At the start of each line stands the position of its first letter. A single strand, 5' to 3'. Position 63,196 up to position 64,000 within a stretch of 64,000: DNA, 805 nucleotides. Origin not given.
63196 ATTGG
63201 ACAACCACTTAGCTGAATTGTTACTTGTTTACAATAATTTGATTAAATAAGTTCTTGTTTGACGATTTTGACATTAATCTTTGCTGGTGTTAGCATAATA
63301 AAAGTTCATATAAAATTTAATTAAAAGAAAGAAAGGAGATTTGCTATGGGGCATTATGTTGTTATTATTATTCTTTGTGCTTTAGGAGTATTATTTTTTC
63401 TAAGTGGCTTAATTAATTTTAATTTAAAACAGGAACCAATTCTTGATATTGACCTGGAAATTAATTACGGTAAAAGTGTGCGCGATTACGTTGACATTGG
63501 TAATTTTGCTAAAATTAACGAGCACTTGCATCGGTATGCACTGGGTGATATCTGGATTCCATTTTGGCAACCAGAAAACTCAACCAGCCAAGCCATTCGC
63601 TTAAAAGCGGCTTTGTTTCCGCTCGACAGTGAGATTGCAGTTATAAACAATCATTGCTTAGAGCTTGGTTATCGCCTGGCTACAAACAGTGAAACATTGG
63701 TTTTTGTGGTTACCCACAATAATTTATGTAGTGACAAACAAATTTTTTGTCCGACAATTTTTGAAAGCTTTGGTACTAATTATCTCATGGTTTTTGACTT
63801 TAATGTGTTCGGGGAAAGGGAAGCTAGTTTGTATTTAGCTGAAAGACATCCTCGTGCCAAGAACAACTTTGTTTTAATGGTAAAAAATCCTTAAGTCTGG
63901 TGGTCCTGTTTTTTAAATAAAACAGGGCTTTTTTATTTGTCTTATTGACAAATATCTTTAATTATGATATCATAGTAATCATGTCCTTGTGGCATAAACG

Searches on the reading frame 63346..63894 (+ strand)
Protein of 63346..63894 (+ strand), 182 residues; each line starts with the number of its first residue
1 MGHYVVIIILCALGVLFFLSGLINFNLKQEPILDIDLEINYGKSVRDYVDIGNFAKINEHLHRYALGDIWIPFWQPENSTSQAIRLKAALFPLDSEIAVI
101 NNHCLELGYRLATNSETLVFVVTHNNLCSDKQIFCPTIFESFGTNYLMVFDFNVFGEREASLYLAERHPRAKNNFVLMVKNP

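Call 97: search_protein_families(library=pfam, proteins=[window:63346-63894:+], max_evalue=0.00001)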
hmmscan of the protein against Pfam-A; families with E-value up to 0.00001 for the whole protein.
window:63346-63894:+ (182 aa): 0 families

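Call 99: find_encoding_contigs(protein=window:63346-63894:+, flank=10000, max_places=4)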
Protein window:63346-63894:+ (182 aa): 6 contigs read that carry it; 1 place shown.
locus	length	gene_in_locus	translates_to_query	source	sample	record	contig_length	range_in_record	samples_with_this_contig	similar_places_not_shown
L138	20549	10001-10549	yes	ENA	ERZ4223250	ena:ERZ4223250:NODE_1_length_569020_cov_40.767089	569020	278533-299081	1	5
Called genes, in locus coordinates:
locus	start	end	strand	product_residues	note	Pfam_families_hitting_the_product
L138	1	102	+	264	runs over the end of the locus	-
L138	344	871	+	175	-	PF00466:Ribosomal_L10, PF27436:RL10_C (faint)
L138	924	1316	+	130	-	PF16320:Ribosomal_L12_N, PF00542:Ribosomal_L12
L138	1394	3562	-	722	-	-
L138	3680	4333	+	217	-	-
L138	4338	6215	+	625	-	PF13196:DUF4012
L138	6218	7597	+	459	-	PF04932:Wzy_C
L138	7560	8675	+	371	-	PF13439:Glyco_transf_4, PF13477:Glyco_trans_4_2 (faint), PF13579:Glyco_trans_4_4, PF00534:Glycos_transf_1, PF13692:Glyco_trans_1_4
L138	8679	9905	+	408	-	PF13439:Glyco_transf_4, PF13579:Glyco_trans_4_4, PF00534:Glycos_transf_1, PF13692:Glyco_trans_1_4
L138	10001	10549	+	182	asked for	-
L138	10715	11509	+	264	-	-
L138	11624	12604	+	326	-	-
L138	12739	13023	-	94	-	PF01016:Ribosomal_L27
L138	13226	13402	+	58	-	PF12797:Fer4_2 (weak), PF12837:Fer4_6, PF12838:Fer4_7 (weak), PF13187:Fer4_9 (faint), PF13237:Fer4_10 (faint), PF00037:Fer4, PF13459:Fer4_15, PF13370:Fer4_13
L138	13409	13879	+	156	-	-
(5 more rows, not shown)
